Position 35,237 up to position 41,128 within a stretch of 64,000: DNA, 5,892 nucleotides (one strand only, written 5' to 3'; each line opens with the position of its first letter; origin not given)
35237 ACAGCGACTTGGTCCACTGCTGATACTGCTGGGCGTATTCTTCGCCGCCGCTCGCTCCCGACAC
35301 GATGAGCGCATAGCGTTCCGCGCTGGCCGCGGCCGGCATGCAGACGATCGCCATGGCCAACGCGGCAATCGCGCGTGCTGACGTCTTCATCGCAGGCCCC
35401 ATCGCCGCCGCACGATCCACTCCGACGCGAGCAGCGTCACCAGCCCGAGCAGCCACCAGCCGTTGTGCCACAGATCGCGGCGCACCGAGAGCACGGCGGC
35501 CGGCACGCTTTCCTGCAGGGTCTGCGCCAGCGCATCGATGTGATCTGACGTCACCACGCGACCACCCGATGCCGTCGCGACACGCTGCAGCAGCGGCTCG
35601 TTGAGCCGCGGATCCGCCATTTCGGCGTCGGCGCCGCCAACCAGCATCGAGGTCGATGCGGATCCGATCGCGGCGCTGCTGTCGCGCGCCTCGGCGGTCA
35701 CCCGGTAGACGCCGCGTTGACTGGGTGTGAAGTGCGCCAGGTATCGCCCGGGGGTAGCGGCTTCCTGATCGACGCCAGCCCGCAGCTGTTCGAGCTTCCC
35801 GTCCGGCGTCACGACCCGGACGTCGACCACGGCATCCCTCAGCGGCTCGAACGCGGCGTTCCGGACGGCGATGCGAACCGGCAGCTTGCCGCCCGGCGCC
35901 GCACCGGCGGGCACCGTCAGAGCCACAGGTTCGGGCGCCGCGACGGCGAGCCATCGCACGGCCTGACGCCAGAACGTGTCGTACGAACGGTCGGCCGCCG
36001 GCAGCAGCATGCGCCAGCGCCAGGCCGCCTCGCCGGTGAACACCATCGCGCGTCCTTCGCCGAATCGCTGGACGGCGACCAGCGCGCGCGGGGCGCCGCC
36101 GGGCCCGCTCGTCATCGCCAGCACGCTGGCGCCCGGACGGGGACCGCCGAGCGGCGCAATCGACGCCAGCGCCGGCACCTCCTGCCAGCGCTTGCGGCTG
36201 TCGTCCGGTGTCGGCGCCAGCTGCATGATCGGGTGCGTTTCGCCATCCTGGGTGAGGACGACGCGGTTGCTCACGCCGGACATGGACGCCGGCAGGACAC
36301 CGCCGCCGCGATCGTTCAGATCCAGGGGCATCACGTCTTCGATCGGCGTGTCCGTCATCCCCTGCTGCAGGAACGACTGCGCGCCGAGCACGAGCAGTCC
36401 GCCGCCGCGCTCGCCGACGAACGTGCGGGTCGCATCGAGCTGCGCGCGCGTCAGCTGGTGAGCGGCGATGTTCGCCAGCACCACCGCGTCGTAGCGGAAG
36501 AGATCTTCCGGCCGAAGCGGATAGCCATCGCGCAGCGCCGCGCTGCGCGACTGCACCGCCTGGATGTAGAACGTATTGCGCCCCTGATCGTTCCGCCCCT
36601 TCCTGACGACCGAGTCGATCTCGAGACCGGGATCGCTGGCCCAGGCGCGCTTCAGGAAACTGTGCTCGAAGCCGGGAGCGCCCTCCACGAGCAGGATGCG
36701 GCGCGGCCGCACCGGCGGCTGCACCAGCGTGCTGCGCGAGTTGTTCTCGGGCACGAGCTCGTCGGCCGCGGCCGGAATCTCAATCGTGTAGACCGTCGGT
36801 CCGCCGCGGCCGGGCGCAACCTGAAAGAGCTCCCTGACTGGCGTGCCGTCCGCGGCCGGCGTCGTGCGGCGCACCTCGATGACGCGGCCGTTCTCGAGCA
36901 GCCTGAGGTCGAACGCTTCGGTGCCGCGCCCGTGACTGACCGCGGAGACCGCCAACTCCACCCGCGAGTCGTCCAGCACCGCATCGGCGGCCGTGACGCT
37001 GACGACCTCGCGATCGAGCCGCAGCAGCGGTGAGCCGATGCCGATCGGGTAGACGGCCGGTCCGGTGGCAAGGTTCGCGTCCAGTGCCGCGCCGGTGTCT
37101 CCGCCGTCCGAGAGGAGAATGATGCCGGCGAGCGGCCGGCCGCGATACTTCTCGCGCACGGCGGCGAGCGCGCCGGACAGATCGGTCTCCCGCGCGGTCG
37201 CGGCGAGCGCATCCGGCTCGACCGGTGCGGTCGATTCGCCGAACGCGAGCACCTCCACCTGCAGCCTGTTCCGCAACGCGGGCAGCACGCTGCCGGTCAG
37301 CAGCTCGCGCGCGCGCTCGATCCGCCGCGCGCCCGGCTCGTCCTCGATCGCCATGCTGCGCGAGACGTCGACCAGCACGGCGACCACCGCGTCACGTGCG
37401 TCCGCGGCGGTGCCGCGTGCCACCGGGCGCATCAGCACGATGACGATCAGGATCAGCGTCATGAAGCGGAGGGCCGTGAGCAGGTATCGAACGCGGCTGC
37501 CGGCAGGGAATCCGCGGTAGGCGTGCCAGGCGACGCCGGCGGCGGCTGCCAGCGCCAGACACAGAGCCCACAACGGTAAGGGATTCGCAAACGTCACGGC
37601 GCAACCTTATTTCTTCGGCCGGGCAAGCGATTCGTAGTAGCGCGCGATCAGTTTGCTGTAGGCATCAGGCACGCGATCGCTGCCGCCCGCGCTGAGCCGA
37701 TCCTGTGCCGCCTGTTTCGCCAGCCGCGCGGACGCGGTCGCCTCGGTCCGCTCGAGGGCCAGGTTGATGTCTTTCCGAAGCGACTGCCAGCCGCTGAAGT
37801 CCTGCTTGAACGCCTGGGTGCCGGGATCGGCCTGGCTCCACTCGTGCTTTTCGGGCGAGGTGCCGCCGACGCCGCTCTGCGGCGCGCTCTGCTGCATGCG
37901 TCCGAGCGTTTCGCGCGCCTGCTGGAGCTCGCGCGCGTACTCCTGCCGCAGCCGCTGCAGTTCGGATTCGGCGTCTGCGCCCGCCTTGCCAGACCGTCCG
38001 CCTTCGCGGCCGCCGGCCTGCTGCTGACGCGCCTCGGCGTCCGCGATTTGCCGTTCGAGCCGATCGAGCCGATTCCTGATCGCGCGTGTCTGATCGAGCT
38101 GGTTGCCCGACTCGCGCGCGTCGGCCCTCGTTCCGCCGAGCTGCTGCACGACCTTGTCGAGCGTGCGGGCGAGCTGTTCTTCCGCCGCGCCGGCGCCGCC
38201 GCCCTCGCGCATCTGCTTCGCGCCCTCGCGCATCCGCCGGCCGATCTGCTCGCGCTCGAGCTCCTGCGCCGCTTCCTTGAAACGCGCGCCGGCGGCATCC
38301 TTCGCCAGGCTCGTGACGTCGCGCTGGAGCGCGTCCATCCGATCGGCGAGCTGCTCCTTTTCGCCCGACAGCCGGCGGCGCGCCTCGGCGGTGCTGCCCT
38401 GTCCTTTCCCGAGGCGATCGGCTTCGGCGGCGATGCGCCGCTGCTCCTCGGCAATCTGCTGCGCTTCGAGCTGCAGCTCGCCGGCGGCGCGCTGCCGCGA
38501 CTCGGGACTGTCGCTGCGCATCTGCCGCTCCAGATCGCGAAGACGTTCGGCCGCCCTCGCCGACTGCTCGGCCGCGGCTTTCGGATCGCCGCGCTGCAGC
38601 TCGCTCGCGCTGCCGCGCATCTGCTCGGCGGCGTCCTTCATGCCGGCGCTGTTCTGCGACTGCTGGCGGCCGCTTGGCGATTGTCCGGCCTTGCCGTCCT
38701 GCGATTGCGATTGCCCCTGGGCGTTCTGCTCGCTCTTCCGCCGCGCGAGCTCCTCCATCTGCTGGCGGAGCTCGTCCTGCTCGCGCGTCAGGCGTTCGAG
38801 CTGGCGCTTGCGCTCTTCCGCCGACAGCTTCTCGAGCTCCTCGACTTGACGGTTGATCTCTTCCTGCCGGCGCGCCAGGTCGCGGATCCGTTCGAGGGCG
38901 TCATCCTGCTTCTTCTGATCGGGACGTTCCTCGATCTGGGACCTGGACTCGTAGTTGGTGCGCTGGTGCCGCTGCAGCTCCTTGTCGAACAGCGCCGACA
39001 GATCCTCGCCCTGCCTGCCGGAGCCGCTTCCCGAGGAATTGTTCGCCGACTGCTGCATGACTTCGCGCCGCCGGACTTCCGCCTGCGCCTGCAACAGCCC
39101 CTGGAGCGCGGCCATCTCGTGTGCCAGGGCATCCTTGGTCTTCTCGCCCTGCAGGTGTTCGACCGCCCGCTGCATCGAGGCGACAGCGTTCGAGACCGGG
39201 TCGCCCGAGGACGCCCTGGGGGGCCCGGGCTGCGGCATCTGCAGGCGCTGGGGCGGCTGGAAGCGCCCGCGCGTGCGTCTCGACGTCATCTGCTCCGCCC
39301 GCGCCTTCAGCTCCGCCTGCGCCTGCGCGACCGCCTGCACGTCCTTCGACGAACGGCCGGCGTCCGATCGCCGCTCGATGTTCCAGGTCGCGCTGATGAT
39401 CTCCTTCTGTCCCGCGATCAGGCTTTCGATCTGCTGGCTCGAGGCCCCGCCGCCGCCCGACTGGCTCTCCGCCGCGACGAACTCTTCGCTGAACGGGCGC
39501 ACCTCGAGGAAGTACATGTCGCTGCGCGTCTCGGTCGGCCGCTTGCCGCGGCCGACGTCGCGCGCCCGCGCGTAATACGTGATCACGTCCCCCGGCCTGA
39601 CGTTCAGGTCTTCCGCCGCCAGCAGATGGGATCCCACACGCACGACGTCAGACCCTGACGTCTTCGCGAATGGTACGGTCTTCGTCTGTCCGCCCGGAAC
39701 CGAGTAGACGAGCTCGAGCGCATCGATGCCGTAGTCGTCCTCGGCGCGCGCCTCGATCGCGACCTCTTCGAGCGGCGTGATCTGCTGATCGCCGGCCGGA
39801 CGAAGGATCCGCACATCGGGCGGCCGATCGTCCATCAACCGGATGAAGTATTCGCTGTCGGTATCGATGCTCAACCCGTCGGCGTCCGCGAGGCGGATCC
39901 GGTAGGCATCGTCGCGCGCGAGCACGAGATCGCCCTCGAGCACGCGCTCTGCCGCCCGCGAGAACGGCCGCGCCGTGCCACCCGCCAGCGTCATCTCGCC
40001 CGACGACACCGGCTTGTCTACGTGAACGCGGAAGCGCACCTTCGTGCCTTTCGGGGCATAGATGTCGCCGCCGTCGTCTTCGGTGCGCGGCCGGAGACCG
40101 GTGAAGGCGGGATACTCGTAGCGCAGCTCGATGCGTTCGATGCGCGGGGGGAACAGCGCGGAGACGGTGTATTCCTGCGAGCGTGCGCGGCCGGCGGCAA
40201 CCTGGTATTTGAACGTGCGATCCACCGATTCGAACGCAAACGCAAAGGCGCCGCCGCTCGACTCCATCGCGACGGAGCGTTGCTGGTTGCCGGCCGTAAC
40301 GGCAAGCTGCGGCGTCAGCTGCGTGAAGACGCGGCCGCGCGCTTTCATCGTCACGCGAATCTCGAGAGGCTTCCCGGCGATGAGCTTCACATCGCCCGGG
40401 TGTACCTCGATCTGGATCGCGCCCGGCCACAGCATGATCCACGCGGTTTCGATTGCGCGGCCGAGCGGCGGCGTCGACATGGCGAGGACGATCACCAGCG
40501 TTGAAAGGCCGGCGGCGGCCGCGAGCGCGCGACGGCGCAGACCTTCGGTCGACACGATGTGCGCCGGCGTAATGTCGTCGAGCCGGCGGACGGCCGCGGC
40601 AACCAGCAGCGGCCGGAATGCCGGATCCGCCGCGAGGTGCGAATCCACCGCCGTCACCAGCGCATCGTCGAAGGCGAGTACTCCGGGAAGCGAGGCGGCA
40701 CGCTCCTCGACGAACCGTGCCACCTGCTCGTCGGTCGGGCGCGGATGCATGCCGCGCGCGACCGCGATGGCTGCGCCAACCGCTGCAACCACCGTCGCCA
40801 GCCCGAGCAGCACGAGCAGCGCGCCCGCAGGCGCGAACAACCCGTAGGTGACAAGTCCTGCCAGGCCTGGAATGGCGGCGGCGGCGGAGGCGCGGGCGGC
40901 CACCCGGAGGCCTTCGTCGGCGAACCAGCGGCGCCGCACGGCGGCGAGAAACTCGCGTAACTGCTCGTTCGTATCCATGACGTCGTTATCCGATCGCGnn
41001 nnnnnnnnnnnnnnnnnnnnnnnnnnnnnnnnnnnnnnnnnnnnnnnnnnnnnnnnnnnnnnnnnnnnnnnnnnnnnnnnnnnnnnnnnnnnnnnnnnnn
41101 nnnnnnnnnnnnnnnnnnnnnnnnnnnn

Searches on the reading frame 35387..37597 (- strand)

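Call 36: search_protein_families(library=pfam, proteins=[window:35387-37597:-], max_evalue=0.00001)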
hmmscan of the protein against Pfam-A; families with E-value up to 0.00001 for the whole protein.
window:35387-37597:- (736 aa): 1 family
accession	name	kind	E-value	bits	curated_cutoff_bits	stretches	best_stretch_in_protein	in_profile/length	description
PF07090.17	GATase1_like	-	8.4e-06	26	27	0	356-551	54-246/247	Putative glutamine amidotransferase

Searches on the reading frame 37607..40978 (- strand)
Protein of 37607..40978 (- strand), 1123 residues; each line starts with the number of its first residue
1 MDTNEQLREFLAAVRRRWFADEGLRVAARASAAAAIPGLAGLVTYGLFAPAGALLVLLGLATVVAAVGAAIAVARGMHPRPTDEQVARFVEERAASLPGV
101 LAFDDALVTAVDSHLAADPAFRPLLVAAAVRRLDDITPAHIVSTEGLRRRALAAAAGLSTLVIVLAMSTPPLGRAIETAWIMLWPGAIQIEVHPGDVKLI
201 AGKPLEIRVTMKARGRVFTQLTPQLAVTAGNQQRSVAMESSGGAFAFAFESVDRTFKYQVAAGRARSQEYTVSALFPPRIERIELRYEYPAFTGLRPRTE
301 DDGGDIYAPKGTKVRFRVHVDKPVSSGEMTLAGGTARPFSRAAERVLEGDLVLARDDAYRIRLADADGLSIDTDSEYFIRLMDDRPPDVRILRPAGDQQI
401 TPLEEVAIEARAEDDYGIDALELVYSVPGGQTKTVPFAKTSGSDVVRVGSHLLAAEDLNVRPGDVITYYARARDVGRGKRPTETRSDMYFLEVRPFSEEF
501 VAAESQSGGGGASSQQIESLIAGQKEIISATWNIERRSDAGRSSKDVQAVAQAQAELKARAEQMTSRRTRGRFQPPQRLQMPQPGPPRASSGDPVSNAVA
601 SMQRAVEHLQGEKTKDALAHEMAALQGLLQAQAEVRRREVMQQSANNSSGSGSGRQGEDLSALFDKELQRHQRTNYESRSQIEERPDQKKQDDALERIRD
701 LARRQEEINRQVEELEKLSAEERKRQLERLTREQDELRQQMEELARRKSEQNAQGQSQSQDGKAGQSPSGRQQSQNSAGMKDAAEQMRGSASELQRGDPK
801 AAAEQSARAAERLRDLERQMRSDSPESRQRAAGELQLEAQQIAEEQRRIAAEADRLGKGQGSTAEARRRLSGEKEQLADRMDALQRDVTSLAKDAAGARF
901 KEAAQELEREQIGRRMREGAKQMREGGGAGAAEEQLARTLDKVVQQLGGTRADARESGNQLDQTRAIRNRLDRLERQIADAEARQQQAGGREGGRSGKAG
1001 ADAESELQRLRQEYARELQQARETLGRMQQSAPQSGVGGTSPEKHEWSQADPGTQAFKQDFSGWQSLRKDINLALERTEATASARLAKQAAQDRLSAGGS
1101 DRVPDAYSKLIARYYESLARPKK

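Call 36: search_protein_families(library=pfam, proteins=[window:37607-40978:-], max_evalue=0.00001)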
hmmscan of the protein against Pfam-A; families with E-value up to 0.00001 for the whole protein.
window:37607-40978:- (1123 aa): 1 family
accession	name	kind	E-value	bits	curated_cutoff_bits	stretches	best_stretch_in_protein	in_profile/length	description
PF13779.11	DUF4175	-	4.2e-08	32.1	27.3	1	290-429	193-325/825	Domain of unknown function (DUF4175)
